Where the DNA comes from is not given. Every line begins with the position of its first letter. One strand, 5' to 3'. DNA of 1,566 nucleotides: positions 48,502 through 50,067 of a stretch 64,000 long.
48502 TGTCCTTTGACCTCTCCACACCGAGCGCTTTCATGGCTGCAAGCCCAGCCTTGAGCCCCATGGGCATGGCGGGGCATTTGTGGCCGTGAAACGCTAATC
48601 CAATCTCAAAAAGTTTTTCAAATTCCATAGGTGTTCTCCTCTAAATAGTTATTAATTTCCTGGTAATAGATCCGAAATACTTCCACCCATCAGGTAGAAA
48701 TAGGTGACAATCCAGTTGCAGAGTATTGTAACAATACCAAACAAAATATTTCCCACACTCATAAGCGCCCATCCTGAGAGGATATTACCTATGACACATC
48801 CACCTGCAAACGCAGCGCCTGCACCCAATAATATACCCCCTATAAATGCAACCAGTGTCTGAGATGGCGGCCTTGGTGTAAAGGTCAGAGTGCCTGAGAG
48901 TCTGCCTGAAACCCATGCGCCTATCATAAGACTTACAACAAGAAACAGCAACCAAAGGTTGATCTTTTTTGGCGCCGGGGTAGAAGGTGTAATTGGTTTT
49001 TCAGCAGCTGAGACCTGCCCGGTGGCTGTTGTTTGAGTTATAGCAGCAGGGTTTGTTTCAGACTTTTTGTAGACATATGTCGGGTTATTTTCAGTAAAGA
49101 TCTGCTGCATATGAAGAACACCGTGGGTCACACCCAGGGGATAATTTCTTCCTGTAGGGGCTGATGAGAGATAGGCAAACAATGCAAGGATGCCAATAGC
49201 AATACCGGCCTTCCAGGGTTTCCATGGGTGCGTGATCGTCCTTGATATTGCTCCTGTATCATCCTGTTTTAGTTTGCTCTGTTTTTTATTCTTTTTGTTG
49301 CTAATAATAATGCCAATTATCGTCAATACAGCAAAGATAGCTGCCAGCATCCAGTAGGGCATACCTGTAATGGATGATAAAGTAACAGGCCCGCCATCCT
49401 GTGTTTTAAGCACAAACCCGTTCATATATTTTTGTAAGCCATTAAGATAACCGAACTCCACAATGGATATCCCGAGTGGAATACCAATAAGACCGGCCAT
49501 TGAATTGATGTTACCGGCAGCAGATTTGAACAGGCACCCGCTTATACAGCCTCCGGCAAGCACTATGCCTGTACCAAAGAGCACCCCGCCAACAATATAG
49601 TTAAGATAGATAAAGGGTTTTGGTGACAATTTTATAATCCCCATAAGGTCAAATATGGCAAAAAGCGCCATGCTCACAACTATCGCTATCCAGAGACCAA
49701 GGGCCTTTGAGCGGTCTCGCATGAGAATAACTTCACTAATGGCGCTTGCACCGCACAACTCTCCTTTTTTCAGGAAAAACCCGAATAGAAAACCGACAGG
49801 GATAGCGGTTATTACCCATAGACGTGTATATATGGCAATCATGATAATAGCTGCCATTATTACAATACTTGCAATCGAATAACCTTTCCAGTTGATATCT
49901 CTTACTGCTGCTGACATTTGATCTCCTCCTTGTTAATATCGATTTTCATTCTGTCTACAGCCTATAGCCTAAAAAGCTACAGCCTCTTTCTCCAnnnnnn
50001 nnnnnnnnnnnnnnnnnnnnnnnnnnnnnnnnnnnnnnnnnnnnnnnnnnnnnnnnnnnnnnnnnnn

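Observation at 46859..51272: Radical-SAM/SPASM - YeeE - FmdE - TauE - J-domain gene string: candidate sulfur/selenium (or Mo/W-cofactor) handling module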

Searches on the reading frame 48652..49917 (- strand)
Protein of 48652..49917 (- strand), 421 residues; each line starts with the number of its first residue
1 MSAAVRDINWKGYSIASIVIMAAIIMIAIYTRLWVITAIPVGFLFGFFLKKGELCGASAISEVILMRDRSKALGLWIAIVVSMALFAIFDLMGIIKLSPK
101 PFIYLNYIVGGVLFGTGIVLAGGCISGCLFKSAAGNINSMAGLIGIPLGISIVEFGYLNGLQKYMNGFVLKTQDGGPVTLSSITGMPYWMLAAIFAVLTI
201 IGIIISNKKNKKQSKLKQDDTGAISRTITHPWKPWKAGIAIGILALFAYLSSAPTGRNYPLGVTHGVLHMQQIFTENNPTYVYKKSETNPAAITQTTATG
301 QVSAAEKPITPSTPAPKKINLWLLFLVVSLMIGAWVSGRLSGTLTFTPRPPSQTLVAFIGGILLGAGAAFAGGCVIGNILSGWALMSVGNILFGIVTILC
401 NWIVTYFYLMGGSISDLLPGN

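Call 3: search_protein_families(library=pfam, proteins=[window:48652-49917:-], max_evalue=0.01)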
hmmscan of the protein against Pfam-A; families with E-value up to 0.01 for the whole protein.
window:48652-49917:- (421 aa): 1 family
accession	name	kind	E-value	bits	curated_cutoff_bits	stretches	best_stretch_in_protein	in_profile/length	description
PF04143.19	Sulf_transp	-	2.3e-57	195.4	27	1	51-403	1-310/310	Sulphur transport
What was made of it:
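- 48652..49917 (-): YeeE/Sulf_transp-type membrane protein (421 aa). It keeps the three pathway cysteines of Spirochaeta YeeE. Pfam 195 bits: call 3.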

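Call 4: search_protein_families(library=ncbifam, proteins=[window:48652-49917:-], max_evalue=0.01)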
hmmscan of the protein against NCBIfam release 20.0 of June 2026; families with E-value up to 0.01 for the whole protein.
window:48652-49917:- (421 aa): 4 families
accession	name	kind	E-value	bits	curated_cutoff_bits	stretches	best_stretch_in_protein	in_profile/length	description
NF052577.1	ThSTportTsuASprch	equivalog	1.4e-47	162.6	400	2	36-279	3-237/330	thiosulfate transporter TsuA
NF041049.1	thio_trans_TsuA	exception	1.2e-31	110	645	2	35-274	4-239/348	thiosulfate utilization transporter TsuA/YeeE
NF033796.1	selen_YedE_FdhT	exception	5.8e-18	65.2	350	2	16-157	197-336/387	selenium metabolism membrane protein YedE/FdhT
TIGR04112.1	seleno_YedE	equivalog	2.3e-07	30.3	200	1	35-153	185-305/337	YedE family putative selenium transporter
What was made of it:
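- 48652..49917 (-): TsuA and YedE models below cut-off: call 4.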

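Call 36: find_homologous_proteins(query=window:48652-49917:-, max_evalue=1e-10)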
Query window:48652-49917:- (421 aa): 1031 proteins with E <= 1e-10 among 8000 candidates; the best 120 are listed.
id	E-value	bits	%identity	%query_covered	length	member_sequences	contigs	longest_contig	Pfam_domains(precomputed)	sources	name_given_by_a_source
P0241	5.4e-272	920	100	100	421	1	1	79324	PF04143.20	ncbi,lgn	-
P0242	4.6e-231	785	83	99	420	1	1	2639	PF04143.20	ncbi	-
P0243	6.6e-230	781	83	100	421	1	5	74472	PF04143.20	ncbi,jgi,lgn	jgi:uncharacterized membrane protein YedE/YeeE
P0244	7.3e-230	781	84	99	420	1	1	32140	PF04143.20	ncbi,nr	ncbi:MAG: YeeE/YedE family protein [Deltaproteobacteria bacterium]|nr:YeeE/YedE family protein [Delt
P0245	5.5e-225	765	82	99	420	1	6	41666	PF04143.20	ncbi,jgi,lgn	-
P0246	1.5e-214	731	78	99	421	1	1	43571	PF04143.20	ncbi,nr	ncbi:MAG: YeeE/YedE family protein [Deltaproteobacteria bacterium]|nr:YeeE/YedE family protein [Delt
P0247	4.5e-195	667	70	99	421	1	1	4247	PF04143.20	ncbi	-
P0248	2.8e-194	664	71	100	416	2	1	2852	PF04143.20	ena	-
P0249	4.8e-192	657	70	100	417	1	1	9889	PF04143.20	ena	-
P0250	1.5e-190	652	69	100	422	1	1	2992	PF04143.20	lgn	-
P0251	1.9e-189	648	69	100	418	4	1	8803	PF04143.20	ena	-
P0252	3.6e-189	647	68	100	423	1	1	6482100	PF04143.20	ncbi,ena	-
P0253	2.3e-186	638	67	100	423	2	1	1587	PF04143.20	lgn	-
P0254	1.1e-184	632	67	99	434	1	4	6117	PF04143.20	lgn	-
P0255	2.1e-184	631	67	99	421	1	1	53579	PF04143.20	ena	-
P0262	1.1e-168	580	62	99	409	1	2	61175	PF04143.20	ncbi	ncbi:YeeE/YedE family protein [Thermodesulfobacteriota bacterium]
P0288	6.6e-138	478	58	93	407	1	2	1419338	PF04143.20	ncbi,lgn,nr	ncbi:MAG: YeeE/YedE family protein [Desulfobacterales bacterium]|nr:YeeE/YedE family protein [Desulf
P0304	2.0e-136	473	54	98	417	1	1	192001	PF04143.20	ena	-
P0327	1.8e-135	470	51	98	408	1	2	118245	PF04143.20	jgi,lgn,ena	-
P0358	2.7e-134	466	50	97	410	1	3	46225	PF04143.20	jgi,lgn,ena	-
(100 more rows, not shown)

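Call 37: find_encoding_contigs(protein=P0252, flank=8000, max_places=1)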
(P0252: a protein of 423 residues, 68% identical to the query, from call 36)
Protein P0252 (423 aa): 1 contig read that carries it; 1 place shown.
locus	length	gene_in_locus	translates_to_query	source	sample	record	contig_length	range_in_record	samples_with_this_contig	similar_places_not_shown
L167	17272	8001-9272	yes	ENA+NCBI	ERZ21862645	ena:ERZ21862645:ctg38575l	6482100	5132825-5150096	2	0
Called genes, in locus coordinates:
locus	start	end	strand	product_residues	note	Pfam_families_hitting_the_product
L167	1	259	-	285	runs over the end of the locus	-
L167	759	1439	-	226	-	PF00406:ADK, PF13207:AAA_17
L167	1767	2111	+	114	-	PF12840:HTH_20, PF01022:HTH_5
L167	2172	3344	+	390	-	PF03773:ArsP_1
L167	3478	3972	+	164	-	PF13192:Thioredoxin_3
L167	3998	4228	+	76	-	PF13192:Thioredoxin_3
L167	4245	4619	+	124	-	PF08859:DGC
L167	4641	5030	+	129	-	PF00085:Thioredoxin, PF13098:Thioredoxin_2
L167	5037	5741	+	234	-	PF02683:DsbD_TM, PF13386:DsbD_2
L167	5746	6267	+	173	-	PF04060:FeS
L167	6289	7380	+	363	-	PF01758:SBF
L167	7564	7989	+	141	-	PF01451:LMWPc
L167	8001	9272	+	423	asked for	PF04143:Sulf_transp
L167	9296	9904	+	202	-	PF02663:FmdE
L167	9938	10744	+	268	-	PF01925:TauE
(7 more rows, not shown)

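Call 38: find_encoding_contigs(protein=P0262, flank=8000, max_places=1)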
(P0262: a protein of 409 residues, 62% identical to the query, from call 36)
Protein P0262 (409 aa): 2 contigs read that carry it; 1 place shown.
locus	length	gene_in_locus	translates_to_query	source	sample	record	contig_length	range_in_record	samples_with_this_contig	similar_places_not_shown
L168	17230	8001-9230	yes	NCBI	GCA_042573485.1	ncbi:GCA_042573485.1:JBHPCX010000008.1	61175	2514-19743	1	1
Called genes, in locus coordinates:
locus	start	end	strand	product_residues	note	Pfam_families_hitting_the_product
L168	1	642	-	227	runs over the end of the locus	PF00005:ABC_tran, PF02463:SMC_N (weak), PF13304:AAA_21 (faint)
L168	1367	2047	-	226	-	PF00406:ADK, PF13207:AAA_17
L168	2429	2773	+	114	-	PF12840:HTH_20, PF01022:HTH_5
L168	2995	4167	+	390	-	PF03773:ArsP_1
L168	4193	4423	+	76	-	PF13192:Thioredoxin_3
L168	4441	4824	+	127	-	PF08859:DGC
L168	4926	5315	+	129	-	PF00085:Thioredoxin, PF13098:Thioredoxin_2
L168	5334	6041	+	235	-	PF02683:DsbD_TM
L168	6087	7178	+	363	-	PF01758:SBF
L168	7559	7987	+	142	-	PF01451:LMWPc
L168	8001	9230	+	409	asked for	PF04143:Sulf_transp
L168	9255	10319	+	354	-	PF03599:CdhD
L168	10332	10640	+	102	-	PF00037:Fer4, PF12797:Fer4_2 (weak), PF13237:Fer4_10, PF14697:Fer4_21, PF12837:Fer4_6, PF12838:Fer4_7, PF13187:Fer4_9, PF12797:Fer4_2 (weak), +6 more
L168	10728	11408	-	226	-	-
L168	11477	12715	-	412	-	PF13439:Glyco_transf_4, PF13579:Glyco_trans_4_4, PF20706:GT4-conflict (weak), PF00534:Glycos_transf_1, PF13692:Glyco_trans_1_4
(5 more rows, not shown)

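Call 39: find_encoding_contigs(protein=P0288, flank=8000, max_places=1)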
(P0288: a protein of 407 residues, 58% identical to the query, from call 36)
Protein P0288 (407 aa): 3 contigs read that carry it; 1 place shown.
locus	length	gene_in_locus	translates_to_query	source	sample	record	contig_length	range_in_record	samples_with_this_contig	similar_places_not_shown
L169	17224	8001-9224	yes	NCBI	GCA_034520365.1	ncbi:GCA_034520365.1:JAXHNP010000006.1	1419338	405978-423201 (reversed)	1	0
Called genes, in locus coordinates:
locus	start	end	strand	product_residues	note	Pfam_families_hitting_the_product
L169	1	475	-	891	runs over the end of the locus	PF08335:GlnD_UR_UTase, PF27444:GlnD_3rd, PF01966:HD, PF13291:ACT_4 (faint), PF01842:ACT (weak), PF24931:ACT_ACR9_3rd (weak)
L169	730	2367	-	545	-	-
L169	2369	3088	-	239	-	-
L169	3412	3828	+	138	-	-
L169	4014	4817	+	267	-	PF01435:Peptidase_M48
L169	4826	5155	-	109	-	PF05016:ParE_toxin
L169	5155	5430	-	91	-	PF02604:PhdYeFM_antitox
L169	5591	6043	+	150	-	PF05635:23S_rRNA_IVP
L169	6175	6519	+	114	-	PF12840:HTH_20, PF01022:HTH_5, PF13412:HTH_24 (faint)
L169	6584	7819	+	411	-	PF03773:ArsP_1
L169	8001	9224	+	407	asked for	PF04143:Sulf_transp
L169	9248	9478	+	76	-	PF13192:Thioredoxin_3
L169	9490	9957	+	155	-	-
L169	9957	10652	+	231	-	-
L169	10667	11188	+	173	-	PF04060:FeS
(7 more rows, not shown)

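Call 40: find_encoding_contigs(protein=P0304, flank=8000, max_places=1)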
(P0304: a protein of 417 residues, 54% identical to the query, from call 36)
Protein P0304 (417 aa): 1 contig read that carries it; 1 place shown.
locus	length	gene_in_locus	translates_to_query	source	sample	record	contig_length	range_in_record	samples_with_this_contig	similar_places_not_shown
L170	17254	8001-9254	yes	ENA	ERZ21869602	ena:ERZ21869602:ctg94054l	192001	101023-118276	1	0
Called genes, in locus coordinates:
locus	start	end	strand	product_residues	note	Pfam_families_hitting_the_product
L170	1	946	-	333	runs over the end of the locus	PF01408:GFO_IDH_MocA, PF02894:GFO_IDH_MocA_C, PF22725:GFO_IDH_MocA_C3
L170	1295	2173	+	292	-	PF01261:AP_endonuc_2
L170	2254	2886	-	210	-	PF03006:HlyIII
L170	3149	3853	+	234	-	PF02525:Flavodoxin_2 (weak), PF03358:FMN_red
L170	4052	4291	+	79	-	PF01022:HTH_5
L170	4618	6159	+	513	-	PF03773:ArsP_1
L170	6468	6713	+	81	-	PF13192:Thioredoxin_3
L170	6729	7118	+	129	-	-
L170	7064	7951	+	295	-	PF13386:DsbD_2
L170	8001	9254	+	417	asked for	PF04143:Sulf_transp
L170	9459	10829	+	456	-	PF01408:GFO_IDH_MocA, PF22725:GFO_IDH_MocA_C3 (faint), PF19051:GFO_IDH_MocA_C2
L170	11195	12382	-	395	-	PF00474:SSF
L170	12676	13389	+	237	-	-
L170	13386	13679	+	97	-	-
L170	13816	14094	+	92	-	-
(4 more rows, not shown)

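Call 49: search_solved_structures(query=window:48652-49917:-, max_evalue=0.01, show_alignments=1)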
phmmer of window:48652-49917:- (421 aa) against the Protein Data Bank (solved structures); distinct sequences matched with E-value up to 0.01: 4.
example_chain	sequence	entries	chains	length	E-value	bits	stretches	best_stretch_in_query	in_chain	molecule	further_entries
6leo_A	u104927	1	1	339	1.5e-27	99.8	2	36-280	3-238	Sulf_transp domain-containing protein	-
6lep_A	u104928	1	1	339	2.8e-26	95.6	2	36-280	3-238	Sulf_transp domain-containing protein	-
8j4c_B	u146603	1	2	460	2e-25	92.7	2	36-279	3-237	Spirochaeta thermophila YeeE(TsuA)-YeeD(TsuB),UPF0033 domain-containing protein, SirA-like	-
8k1r_B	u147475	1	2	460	2e-25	92.7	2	36-279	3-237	Spirochaeta thermophila YeeE(TsuA)-YeeD(TsuB),UPF0033 domain-containing protein, SirA-like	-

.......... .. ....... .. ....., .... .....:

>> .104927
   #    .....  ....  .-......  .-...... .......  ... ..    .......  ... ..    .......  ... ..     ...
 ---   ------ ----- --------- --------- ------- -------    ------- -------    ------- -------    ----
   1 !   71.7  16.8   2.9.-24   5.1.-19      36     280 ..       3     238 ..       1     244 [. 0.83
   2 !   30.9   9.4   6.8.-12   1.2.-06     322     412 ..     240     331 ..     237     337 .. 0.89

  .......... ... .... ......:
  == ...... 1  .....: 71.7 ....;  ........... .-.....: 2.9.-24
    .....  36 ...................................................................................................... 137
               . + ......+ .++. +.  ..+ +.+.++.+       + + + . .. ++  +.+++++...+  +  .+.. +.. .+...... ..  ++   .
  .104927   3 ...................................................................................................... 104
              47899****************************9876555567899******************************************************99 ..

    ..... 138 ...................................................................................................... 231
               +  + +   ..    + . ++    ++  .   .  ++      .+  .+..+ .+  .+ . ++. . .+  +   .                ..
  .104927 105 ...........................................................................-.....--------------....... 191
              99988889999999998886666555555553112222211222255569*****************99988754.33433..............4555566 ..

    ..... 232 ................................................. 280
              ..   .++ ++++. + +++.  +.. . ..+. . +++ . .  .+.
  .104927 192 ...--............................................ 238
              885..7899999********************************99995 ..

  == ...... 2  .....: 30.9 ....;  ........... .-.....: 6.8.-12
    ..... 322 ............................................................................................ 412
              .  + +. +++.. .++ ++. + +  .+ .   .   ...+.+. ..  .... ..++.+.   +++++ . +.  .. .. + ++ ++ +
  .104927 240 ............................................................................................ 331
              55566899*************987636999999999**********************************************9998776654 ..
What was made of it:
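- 48652..49917 (-): Alignment to PDB 6LEO: call 49.
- On YeeE/TsuA thiosulfate transporter: The alignment to 6LEO shows 'gelCgasa', 'laggCisg' and 'faggCvig' matching the three conserved Cys motifs of the Spirochaeta protein (call 49).
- The three YeeE pathway cysteines are retained (call 49). YeeE keeps the thiosulfate-pathway cysteines (call 49).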

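Call 53: find_encoding_contigs(protein=P0327, flank=8000, max_places=1)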
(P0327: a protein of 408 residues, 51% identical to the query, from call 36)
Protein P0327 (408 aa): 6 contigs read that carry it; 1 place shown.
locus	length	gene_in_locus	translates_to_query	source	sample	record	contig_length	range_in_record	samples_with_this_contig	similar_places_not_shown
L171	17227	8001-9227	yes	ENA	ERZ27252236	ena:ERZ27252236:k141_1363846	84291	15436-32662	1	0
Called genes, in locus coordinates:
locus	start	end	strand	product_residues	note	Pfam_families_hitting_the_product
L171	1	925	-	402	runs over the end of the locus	-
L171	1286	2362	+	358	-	-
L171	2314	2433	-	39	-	-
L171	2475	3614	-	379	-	PF01118:Semialdhyde_dh (faint), PF01262:AlaDh_PNT_C (weak), PF03435:Sacchrp_dh_NADP, PF16653:Sacchrp_dh_C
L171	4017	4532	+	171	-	PF01047:MarR (weak), PF12802:MarR_2, PF22166:WHD_ArnR1 (weak)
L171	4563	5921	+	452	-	PF11918:Peptidase_S41_N, PF03572:Peptidase_S41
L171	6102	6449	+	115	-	-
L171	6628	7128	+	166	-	PF00210:Ferritin, PF02915:Rubrerythrin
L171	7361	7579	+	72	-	PF04070:DUF378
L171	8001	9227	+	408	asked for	PF04143:Sulf_transp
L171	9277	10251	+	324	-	PF08240:ADH_N, PF00107:ADH_zinc_N, PF13602:ADH_zinc_N_2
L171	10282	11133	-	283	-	PF00165:HTH_AraC, PF12833:HTH_18, PF01035:DNA_binding_1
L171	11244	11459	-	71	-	-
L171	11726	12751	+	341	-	PF01758:SBF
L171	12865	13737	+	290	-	PF00583:Acetyltransf_1, PF13527:Acetyltransf_9, PF13508:Acetyltransf_7 (weak)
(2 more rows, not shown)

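Call 54: find_encoding_contigs(protein=P0358, flank=8000, max_places=1)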
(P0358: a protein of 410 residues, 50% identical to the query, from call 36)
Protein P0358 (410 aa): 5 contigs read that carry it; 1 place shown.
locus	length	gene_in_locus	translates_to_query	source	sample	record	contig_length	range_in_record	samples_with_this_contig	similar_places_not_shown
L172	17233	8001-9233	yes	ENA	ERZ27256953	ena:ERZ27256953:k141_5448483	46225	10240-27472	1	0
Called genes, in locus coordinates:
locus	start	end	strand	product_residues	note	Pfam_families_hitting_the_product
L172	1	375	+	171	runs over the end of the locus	PF07366:SnoaL, PF12680:SnoaL_2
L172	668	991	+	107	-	PF01022:HTH_5, PF12840:HTH_20 (weak)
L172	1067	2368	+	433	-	PF03773:ArsP_1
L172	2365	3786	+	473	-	PF02321:OEP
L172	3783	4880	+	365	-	PF25919:BSH_CusB (faint), PF25917:BSH_RND (weak), PF25885:HH_EMRA (weak), PF25954:Beta-barrel_RND_2, PF25967:RND-MFP_C (weak), PF25975:CzcB_C (faint), PF25989:YknX_C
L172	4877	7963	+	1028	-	PF00873:ACR_tran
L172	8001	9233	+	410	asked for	PF04143:Sulf_transp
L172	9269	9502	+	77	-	PF13192:Thioredoxin_3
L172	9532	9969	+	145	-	PF08859:DGC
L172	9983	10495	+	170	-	-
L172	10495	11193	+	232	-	PF13386:DsbD_2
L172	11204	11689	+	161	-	-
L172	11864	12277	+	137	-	PF01022:HTH_5, PF12840:HTH_20 (weak)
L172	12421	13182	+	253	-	-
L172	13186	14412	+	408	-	PF12704:MacB_PCD, PF02687:FtsX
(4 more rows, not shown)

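Call 84: search_protein_families(library=padloc, proteins=[window:48652-49917:-], max_evalue=0.001)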
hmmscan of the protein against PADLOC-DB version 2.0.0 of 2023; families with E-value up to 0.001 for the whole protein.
window:48652-49917:- (421 aa): 0 families
